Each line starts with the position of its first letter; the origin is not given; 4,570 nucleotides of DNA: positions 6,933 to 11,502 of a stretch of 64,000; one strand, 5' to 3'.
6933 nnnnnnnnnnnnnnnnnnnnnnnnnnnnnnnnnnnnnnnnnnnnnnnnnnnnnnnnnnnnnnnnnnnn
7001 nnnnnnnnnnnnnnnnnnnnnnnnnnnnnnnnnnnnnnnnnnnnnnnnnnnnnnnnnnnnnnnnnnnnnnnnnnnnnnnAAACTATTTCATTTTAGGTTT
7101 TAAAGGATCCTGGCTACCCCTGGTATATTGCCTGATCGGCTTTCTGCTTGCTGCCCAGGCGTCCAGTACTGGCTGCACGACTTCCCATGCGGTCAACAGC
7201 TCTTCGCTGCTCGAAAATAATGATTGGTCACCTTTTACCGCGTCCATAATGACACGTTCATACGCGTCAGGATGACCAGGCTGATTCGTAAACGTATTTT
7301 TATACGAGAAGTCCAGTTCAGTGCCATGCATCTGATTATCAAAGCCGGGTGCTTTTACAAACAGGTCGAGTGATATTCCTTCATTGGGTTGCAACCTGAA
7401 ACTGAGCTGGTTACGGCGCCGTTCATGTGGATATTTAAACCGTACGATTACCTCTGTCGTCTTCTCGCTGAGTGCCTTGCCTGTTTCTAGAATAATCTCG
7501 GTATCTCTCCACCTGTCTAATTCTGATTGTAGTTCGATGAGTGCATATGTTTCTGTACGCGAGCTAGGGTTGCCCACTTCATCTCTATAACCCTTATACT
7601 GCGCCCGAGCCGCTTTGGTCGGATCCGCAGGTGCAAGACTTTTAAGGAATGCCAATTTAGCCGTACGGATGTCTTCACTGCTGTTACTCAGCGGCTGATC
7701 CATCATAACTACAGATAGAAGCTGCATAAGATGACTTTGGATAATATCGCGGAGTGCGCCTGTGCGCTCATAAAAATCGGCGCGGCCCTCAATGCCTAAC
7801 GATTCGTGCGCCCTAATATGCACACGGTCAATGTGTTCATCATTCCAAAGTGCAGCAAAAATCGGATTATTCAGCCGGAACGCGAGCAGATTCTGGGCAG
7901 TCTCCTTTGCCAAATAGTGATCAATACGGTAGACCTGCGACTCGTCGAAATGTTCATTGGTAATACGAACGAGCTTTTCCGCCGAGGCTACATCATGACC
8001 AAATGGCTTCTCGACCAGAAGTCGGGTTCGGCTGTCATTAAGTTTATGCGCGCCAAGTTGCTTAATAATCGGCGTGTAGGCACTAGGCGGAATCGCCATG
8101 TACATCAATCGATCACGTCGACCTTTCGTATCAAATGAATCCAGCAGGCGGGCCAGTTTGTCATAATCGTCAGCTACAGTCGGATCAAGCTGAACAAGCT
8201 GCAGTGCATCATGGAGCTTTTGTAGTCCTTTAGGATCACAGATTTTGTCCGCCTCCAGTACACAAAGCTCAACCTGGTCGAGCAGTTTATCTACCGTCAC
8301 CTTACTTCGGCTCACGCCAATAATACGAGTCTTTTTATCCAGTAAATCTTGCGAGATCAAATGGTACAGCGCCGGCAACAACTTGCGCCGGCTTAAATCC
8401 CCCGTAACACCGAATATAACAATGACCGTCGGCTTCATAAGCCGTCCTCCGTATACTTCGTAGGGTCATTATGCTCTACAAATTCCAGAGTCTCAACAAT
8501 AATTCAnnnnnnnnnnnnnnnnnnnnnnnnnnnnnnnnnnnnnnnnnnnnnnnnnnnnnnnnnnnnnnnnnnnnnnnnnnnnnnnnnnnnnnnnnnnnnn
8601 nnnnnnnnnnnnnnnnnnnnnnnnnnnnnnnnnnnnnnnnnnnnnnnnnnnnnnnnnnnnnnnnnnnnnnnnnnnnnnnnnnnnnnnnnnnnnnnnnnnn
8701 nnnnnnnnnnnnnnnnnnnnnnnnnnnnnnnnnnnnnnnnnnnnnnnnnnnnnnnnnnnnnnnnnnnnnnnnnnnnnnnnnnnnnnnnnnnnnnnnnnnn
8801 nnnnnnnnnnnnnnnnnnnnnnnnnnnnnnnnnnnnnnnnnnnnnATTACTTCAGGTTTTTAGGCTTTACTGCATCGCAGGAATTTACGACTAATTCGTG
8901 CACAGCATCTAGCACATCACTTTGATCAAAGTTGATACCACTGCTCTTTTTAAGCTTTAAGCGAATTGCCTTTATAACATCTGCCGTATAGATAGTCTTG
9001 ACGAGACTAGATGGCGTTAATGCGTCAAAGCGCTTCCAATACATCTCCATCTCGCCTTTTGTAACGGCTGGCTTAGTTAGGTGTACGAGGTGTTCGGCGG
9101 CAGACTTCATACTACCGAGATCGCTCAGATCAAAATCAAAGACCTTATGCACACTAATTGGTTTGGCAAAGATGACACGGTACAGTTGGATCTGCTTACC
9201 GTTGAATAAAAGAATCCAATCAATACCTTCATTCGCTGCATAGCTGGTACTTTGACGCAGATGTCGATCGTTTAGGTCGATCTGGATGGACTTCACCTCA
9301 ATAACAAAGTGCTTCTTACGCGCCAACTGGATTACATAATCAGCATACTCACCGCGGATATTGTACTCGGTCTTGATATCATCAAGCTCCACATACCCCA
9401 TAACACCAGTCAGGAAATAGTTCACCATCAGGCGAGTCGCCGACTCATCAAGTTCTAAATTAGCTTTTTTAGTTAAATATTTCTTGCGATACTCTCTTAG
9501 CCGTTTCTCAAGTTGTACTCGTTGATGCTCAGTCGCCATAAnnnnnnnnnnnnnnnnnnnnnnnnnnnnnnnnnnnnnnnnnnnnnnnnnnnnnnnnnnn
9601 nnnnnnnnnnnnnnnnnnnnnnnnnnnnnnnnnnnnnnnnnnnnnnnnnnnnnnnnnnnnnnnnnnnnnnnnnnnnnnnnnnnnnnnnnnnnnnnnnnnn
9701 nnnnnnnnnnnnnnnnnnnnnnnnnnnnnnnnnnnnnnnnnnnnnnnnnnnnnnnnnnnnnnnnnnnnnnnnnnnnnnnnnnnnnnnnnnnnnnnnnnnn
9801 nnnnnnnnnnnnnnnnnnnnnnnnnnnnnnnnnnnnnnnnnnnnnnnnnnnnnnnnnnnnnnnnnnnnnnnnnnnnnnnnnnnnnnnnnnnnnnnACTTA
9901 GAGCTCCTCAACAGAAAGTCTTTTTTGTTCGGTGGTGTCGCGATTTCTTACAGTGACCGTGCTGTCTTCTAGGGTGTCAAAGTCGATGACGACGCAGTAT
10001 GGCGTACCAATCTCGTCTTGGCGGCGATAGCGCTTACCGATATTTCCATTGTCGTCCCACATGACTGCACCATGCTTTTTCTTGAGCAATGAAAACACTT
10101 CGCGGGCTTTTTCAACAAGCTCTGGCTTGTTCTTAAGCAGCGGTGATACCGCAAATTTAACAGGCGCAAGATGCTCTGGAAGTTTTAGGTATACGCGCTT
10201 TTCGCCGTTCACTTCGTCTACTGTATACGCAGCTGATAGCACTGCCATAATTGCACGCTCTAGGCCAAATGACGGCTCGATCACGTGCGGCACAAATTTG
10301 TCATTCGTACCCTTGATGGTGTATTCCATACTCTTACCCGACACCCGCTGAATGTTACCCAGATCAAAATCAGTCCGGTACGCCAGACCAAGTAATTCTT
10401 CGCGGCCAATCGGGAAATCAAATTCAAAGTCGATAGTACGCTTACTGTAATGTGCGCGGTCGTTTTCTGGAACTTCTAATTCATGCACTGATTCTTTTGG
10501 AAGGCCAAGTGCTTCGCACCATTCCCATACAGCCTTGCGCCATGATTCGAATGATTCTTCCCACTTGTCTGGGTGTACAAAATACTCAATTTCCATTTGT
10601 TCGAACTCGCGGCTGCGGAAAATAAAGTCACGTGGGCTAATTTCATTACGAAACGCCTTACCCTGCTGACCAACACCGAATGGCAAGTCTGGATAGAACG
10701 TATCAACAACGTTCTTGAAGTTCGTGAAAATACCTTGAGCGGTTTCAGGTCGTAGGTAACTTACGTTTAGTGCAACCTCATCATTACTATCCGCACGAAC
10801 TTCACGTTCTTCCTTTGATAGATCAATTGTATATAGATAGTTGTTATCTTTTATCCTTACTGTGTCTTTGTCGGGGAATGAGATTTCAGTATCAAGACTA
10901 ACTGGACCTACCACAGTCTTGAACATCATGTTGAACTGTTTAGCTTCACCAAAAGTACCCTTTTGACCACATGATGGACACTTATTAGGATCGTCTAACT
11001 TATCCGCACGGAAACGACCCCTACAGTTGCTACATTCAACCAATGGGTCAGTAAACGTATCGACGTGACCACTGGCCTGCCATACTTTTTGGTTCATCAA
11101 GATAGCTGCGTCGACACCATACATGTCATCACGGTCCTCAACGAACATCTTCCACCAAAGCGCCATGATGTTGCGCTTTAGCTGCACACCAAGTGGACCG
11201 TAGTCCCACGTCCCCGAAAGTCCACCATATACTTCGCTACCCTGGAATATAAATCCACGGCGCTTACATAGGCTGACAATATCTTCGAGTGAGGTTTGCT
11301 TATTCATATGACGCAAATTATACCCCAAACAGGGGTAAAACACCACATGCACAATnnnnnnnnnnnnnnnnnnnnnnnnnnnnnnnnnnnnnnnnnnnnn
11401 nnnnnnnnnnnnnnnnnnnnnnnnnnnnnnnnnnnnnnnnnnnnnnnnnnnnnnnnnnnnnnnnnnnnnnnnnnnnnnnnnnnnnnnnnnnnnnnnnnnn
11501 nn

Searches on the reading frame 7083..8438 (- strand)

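Call 73: search_protein_families(library=pfam, proteins=[window:7083-8438:-], max_evalue=0.00001)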
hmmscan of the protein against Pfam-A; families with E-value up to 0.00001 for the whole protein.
window:7083-8438:- (451 aa): 2 families
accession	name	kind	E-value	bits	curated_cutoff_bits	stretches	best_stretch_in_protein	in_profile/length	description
PF02781.21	G6PD_C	-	1e-78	264.9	27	1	185-446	1-282/296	Glucose-6-phosphate dehydrogenase, C-terminal domain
PF00479.28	G6PD_N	-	7.2e-53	180.4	22.1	1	7-183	1-183/183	Glucose-6-phosphate dehydrogenase, NAD binding domain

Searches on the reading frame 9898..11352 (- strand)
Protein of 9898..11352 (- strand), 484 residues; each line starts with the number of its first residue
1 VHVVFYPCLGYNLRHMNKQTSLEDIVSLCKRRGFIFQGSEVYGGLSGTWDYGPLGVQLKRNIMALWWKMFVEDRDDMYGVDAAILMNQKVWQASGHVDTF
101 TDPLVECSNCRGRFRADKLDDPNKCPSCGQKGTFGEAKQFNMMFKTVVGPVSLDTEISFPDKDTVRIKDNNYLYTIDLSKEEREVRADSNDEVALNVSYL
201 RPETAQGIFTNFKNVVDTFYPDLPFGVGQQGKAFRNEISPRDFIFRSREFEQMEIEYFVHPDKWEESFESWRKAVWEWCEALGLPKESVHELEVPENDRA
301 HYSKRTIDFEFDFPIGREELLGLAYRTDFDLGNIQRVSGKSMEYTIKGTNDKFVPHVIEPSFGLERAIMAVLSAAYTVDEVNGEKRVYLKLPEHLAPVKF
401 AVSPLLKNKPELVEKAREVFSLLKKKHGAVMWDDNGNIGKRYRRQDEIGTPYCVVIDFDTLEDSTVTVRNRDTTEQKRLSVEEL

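Call 74: search_protein_families(library=pfam, proteins=[window:9898-11352:-], max_evalue=0.00001)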
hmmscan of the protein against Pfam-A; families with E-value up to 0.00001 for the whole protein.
window:9898-11352:- (484 aa): 2 families
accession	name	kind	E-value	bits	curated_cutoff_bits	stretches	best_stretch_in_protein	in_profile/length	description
PF03129.25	HGTP_anticodon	-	9.9e-21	74.2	21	1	400-484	2-87/94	Anticodon binding domain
PF00587.30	tRNA-synt_2b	-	1.8e-14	54.7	29.3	1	199-373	12-177/179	tRNA synthetase class II core domain (G, H, P, S and T)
